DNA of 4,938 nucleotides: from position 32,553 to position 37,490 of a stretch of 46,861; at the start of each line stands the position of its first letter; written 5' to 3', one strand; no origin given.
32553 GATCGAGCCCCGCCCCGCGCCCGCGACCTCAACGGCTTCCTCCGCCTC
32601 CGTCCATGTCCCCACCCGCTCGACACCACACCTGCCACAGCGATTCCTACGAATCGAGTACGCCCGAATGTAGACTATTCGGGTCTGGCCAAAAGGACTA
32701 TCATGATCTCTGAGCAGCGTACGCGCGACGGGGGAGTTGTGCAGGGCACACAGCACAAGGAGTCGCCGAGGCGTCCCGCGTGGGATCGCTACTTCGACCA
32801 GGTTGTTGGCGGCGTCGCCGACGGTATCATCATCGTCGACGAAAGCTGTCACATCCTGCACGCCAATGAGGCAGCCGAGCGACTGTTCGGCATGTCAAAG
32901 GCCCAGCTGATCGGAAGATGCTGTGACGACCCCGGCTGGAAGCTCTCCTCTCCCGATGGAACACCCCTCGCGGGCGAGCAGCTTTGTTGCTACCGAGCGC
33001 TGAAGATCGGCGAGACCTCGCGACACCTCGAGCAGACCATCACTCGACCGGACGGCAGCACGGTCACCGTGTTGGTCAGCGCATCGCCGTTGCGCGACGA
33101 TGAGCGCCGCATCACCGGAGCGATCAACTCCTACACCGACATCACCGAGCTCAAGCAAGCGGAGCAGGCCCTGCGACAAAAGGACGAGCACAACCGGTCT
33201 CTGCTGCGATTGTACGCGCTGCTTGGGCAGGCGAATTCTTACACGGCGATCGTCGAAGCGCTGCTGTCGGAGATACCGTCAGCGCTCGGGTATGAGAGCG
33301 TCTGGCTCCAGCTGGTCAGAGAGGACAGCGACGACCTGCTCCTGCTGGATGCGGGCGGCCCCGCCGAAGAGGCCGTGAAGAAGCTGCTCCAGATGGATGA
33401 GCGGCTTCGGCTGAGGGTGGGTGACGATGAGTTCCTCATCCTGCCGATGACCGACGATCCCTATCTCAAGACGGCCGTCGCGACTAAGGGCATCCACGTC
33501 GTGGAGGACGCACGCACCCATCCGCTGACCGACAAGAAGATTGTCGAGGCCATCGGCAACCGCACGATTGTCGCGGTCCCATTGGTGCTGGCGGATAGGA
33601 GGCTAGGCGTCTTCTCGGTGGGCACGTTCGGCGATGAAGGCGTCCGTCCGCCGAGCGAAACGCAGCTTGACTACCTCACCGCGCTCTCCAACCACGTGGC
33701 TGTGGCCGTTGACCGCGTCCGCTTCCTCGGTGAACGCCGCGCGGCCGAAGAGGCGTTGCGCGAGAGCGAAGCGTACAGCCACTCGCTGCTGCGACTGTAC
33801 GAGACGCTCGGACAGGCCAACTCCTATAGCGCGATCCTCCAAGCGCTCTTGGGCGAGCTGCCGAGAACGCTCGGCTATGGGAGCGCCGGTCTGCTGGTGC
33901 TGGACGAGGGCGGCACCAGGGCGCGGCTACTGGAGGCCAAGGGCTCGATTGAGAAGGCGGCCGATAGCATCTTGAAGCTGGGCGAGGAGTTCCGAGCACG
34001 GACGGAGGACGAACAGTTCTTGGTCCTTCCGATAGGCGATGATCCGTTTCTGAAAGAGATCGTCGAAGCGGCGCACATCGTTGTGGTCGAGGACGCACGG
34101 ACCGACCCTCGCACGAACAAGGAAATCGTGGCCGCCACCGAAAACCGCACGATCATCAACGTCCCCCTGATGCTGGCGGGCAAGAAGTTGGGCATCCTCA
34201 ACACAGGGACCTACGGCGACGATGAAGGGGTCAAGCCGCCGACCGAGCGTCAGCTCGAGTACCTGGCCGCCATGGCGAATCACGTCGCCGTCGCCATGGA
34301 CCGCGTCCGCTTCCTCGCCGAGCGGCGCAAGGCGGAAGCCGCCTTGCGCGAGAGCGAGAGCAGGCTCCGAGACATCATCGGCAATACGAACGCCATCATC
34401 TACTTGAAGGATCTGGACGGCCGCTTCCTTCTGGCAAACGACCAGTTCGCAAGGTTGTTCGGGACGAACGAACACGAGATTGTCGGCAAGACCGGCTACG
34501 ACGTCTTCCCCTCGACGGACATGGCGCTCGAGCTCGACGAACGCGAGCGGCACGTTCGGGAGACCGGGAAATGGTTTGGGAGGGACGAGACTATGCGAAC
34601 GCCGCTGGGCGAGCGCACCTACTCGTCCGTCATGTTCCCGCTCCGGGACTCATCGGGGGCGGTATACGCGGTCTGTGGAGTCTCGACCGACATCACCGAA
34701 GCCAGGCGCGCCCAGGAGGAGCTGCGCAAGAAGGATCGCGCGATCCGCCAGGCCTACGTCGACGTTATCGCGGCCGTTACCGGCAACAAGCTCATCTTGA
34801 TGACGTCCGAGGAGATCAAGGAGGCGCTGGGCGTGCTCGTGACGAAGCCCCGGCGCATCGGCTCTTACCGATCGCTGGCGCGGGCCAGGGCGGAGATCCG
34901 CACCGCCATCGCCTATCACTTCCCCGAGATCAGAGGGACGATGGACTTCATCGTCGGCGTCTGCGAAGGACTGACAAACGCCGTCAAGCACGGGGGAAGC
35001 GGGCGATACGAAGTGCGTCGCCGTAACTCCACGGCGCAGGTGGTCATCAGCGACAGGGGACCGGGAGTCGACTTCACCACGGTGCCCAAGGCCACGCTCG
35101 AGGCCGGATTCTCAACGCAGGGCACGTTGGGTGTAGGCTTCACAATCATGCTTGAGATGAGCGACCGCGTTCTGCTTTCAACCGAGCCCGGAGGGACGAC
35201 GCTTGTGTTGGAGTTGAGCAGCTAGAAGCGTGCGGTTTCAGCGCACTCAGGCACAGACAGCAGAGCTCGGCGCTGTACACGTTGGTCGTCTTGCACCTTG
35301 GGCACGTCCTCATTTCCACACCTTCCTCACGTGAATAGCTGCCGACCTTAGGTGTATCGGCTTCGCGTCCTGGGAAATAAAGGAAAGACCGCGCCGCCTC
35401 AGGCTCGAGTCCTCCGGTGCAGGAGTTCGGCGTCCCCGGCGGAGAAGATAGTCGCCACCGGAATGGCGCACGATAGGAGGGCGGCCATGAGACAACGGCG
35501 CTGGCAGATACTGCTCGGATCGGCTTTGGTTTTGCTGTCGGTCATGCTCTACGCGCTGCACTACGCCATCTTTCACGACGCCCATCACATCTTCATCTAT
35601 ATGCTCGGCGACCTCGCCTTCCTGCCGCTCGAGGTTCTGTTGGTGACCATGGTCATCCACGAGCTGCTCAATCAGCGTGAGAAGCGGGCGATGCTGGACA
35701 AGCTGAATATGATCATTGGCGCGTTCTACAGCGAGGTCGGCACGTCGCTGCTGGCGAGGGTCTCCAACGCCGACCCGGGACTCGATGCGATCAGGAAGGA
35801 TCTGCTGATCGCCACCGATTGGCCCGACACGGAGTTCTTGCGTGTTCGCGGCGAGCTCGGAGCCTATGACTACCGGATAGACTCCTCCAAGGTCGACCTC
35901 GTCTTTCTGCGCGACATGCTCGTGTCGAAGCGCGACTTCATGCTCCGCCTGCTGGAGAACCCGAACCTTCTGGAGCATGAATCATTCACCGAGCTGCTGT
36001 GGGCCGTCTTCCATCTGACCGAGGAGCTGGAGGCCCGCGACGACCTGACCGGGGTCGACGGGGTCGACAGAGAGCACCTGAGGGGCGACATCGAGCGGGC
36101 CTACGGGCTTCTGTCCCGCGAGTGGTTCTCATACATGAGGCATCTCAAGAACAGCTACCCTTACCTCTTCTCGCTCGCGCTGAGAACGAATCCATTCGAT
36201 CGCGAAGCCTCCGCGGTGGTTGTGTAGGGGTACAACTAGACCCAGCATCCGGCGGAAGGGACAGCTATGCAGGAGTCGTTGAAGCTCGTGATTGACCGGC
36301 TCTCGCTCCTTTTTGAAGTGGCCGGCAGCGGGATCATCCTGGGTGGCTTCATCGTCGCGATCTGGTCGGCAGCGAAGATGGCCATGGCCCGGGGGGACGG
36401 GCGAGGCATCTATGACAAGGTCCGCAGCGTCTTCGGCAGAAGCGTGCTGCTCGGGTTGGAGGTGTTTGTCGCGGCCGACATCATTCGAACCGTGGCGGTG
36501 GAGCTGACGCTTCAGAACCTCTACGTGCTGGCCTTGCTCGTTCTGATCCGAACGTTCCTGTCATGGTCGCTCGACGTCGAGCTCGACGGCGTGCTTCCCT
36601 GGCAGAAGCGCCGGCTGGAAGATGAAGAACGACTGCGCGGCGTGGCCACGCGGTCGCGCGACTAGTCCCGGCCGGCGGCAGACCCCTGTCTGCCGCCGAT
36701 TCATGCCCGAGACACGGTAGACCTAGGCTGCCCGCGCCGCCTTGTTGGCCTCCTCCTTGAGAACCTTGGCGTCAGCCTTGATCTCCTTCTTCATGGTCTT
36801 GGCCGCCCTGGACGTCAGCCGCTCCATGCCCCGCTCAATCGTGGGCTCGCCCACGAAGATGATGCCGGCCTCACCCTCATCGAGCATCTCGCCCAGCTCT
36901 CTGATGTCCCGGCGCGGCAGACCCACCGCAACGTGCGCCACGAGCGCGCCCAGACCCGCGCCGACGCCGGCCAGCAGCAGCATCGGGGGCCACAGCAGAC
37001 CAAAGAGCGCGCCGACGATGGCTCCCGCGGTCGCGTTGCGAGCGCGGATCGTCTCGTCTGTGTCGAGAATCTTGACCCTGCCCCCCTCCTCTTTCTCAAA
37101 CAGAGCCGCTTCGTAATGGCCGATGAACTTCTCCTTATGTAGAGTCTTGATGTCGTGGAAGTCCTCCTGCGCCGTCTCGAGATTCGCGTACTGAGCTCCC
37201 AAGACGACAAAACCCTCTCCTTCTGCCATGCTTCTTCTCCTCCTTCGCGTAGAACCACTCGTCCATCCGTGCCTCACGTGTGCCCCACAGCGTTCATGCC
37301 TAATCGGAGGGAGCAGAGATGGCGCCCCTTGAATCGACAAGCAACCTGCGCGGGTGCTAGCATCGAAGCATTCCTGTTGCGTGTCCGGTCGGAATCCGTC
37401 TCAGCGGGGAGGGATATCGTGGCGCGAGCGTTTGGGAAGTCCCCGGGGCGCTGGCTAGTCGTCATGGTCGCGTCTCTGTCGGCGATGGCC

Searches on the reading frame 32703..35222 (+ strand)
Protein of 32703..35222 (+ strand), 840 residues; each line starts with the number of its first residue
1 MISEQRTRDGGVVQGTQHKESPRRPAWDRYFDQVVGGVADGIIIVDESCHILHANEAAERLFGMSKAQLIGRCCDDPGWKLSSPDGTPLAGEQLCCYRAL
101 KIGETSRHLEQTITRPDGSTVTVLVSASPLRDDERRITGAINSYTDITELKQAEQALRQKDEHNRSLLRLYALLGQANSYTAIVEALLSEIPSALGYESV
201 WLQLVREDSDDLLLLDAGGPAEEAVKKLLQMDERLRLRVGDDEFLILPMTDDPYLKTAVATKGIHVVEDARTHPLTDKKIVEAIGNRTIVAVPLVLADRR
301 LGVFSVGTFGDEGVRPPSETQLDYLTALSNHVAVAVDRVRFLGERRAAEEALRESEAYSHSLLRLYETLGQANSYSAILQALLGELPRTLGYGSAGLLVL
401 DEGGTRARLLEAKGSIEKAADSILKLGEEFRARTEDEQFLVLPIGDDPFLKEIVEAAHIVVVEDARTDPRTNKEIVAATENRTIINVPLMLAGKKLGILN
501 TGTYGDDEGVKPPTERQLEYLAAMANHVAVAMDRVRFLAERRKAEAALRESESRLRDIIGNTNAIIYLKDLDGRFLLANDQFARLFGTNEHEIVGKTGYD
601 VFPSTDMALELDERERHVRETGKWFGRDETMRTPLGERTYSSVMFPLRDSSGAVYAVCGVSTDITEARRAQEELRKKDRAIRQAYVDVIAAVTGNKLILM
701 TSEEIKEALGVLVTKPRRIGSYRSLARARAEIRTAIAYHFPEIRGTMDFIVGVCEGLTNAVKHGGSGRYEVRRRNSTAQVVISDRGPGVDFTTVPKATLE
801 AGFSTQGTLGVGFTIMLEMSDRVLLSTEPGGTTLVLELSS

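Call 63: search_protein_families(library=pfam, proteins=[window:32703-35222:+], max_evalue=0.001)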
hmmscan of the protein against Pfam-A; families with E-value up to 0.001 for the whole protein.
window:32703-35222:+ (840 aa): 11 families
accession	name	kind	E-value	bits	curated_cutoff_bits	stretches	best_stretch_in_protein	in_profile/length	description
PF08448.16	PAS_4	-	1.1e-33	116.1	23.1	2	562-669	4-110/110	PAS fold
PF13426.13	PAS_9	-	5.7e-28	97.7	27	2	40-149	2-103/103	PAS domain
PF13185.12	GAF_2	-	8.4e-23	81.5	28.6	2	374-533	3-136/136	GAF domain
PF00989.32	PAS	-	1.3e-22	80.3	22.6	2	554-663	2-112/113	PAS fold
PF01590.32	GAF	-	5.1e-17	63.1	22.4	2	377-532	4-133/133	GAF domain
PF13188.13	PAS_8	-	1.7e-13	50.4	21.8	2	31-73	3-47/65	PAS domain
PF13492.12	GAF_3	-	5.9e-12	46.6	27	1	182-338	4-129/129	GAF domain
PF13581.12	HATPase_c_2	-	4.1e-09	36.9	27.4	1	726-836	9-125/127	Histidine kinase-like ATPase domain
PF08447.18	PAS_3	-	9.5e-09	35.8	25.6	0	52-138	2-83/89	PAS fold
PF02518.31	HATPase_c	-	1.5e-06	29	26.4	1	755-838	12-107/111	Histidine kinase-, DNA gyrase B-, and HSP90-like ATPase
PF12860.13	PAS_7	-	0.00022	21.8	27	0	39-155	5-115/115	PAS fold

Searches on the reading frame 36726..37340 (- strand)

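Call 63: search_protein_families(library=pfam, proteins=[window:36726-37340:-], max_evalue=0.001)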
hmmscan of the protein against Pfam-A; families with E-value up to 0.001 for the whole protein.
window:36726-37340:- (205 aa): 1 family
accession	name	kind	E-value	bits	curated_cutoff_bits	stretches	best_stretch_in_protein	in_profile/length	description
PF06897.17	DUF1269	-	1e-09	39.1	26.9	1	103-192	1-93/100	Protein of unknown function (DUF1269)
